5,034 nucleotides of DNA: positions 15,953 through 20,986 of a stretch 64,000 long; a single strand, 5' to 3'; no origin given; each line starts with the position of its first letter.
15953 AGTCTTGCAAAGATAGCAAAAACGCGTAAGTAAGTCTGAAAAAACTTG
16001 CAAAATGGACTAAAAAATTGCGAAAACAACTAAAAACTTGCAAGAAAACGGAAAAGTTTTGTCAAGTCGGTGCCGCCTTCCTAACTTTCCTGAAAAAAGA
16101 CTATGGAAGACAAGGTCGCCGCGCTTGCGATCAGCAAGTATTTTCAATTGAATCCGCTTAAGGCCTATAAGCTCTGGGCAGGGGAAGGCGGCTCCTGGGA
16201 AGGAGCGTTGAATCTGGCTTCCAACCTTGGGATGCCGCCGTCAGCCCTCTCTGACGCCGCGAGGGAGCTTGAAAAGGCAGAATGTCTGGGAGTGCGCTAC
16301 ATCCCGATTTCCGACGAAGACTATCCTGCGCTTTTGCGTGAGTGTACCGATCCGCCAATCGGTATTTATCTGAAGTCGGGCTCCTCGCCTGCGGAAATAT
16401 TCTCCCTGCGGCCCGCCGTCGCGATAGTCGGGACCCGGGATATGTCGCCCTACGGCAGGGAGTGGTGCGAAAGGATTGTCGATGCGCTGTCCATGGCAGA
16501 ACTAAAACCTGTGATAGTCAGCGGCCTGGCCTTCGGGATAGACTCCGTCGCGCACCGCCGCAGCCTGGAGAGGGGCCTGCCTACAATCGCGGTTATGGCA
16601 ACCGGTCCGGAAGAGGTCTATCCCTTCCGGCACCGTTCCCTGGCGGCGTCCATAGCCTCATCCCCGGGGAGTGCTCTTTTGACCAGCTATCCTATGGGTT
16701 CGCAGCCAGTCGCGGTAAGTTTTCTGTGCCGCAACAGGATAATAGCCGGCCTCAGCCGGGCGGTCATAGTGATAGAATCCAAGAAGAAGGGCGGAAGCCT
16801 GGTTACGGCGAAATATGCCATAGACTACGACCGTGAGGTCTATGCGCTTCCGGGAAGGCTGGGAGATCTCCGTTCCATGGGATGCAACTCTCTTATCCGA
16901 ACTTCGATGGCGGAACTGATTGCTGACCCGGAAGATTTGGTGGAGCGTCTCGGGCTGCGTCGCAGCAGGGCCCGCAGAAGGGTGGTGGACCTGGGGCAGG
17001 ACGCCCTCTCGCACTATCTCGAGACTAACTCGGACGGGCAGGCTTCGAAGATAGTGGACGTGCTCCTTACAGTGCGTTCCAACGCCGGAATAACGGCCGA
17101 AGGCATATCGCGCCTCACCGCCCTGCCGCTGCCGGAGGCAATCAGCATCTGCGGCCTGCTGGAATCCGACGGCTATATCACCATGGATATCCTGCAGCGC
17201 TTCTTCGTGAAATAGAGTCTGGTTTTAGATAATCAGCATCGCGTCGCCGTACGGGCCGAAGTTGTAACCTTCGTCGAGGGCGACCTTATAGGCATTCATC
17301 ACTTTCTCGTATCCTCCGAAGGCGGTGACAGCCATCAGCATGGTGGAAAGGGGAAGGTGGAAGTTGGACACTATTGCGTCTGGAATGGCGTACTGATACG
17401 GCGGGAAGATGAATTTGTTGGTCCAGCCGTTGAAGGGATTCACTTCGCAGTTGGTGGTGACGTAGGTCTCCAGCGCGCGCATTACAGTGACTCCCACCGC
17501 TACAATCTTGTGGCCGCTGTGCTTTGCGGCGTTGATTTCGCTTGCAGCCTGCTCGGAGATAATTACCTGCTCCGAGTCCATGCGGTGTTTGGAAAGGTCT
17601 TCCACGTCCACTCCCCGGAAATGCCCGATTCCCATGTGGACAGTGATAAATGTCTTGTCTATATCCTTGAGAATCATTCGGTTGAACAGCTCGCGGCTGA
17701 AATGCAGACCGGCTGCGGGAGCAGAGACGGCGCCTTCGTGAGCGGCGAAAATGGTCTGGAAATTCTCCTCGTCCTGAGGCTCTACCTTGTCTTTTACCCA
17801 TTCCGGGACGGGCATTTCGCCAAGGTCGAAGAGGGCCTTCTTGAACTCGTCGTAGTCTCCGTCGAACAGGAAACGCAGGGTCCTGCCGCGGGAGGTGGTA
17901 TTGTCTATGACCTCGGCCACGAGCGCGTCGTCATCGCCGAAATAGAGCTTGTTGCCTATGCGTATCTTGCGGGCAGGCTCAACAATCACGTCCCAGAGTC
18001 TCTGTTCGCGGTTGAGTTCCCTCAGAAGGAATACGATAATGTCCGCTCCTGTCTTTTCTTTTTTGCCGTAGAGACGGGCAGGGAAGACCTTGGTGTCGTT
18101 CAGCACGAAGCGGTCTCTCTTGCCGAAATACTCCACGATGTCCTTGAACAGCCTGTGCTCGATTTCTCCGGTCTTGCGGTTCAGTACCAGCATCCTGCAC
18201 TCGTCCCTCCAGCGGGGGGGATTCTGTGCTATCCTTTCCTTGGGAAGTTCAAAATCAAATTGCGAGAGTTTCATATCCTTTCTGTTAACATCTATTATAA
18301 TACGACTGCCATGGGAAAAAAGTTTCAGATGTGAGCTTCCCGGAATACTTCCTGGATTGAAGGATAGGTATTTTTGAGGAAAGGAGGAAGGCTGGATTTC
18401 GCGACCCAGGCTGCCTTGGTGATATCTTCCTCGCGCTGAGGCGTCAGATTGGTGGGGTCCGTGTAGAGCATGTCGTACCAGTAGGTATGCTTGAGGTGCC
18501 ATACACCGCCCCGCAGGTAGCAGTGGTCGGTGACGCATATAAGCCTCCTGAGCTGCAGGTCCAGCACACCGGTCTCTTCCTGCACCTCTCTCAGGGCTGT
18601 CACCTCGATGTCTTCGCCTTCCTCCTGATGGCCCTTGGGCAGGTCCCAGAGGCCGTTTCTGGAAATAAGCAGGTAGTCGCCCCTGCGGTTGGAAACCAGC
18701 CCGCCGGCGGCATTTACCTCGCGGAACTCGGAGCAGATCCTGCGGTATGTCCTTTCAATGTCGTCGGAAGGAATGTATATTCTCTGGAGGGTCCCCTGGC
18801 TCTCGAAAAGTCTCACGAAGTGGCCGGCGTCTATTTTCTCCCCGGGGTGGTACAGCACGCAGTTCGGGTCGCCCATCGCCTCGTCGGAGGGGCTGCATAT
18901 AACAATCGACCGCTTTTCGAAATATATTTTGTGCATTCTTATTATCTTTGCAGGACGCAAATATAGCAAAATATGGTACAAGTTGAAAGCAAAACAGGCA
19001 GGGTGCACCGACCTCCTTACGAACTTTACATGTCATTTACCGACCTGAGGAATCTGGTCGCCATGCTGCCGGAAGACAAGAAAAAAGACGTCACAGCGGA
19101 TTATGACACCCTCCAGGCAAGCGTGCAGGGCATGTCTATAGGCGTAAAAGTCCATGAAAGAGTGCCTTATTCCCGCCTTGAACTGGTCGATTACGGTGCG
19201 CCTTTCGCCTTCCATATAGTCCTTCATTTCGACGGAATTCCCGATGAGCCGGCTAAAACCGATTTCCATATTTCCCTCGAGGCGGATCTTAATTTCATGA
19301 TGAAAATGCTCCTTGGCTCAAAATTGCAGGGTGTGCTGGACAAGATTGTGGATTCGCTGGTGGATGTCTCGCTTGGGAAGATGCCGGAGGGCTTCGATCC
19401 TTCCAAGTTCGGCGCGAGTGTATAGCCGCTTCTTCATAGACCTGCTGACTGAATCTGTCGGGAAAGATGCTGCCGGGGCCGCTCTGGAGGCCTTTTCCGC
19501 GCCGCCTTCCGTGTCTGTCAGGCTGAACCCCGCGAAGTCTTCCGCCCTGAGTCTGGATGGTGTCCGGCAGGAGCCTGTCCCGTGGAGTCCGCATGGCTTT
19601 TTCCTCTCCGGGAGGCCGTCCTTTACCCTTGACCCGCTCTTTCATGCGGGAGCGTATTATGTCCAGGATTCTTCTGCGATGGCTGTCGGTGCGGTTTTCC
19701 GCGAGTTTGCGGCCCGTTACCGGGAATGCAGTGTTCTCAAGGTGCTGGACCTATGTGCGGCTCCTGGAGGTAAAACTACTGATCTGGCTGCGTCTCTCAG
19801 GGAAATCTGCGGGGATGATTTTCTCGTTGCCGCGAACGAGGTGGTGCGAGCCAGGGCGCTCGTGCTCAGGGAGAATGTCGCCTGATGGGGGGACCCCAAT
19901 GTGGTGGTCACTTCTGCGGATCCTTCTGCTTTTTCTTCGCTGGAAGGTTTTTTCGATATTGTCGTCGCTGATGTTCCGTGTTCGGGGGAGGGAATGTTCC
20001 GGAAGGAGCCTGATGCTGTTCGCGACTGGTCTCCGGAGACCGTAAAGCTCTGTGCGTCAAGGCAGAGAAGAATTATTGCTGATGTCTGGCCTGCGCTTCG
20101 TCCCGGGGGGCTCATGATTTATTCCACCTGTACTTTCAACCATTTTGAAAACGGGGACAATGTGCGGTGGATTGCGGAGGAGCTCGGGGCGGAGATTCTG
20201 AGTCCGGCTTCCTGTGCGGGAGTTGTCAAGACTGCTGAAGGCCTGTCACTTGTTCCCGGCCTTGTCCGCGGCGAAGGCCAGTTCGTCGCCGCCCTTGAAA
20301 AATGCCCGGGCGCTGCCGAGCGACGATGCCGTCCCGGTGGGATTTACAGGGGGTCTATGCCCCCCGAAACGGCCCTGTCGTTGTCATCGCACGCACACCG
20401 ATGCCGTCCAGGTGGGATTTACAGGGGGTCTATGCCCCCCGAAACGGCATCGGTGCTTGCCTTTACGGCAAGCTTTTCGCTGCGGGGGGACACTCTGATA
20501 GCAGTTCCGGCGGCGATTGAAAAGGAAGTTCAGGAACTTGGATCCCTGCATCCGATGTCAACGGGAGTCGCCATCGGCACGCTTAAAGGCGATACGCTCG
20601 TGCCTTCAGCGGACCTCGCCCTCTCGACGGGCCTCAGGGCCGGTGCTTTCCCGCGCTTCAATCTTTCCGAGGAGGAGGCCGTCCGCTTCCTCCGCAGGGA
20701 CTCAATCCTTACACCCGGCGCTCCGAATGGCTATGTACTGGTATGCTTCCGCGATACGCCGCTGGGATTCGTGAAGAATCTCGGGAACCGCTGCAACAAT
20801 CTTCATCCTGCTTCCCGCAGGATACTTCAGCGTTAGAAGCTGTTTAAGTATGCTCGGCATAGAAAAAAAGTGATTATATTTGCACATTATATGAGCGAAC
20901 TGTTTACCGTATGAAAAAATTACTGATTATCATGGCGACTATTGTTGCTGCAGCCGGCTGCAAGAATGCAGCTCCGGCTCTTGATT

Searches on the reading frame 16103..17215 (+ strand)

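Call 41: search_protein_families(library=pfam, proteins=[window:16103-17215:+])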
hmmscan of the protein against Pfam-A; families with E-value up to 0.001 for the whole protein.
window:16103-17215:+ (370 aa): 2 families
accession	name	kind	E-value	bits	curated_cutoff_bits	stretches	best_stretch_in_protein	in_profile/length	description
PF02481.21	DNA_processg_A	-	1.4e-63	214.3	29.6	1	60-273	3-210/212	DNA recombination-mediator protein A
PF13412.12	HTH_24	-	0.00069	19.6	21.9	0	319-360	7-48/48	Winged helix-turn-helix DNA-binding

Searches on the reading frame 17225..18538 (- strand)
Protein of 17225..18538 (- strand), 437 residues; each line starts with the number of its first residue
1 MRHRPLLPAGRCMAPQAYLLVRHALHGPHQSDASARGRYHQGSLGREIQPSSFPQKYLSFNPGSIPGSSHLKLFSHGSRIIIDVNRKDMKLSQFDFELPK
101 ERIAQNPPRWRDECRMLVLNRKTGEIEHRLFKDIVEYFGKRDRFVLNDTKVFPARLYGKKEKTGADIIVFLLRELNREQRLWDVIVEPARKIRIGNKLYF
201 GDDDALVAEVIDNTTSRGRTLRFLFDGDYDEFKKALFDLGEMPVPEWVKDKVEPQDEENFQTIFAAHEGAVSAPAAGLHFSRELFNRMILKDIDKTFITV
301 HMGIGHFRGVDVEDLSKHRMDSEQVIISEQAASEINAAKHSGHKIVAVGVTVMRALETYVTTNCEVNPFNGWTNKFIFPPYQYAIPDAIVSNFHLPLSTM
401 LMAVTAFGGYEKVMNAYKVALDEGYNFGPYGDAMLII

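Call 41: search_protein_families(library=pfam, proteins=[window:17225-18538:-])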
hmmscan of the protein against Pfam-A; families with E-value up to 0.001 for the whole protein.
window:17225-18538:- (437 aa): 1 family
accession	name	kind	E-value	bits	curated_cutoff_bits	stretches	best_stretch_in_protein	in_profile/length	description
PF02547.20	Queuosine_synth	-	3.9e-118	394.7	25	1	91-436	1-322/322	Queuosine biosynthesis protein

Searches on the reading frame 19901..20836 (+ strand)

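Call 41: search_protein_families(library=pfam, proteins=[window:19901-20836:+])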
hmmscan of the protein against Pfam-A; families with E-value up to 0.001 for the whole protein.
window:19901-20836:+ (311 aa): 3 families
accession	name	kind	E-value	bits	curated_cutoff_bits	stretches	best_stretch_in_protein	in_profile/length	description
PF01189.24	Methyltr_RsmB-F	-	4.2e-18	66.2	27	1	3-132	63-198/199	16S rRNA methyltransferase RsmB/F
PF13636.12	Methyltranf_PUA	-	1e-14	54.7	27.6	1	260-308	1-49/49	RNA-binding PUA-like domain of methyltransferase RsmF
PF17126.11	RsmF_methylt_CI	-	0.00077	19.9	27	0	188-242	10-60/61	RsmF rRNA methyltransferase first C-terminal domain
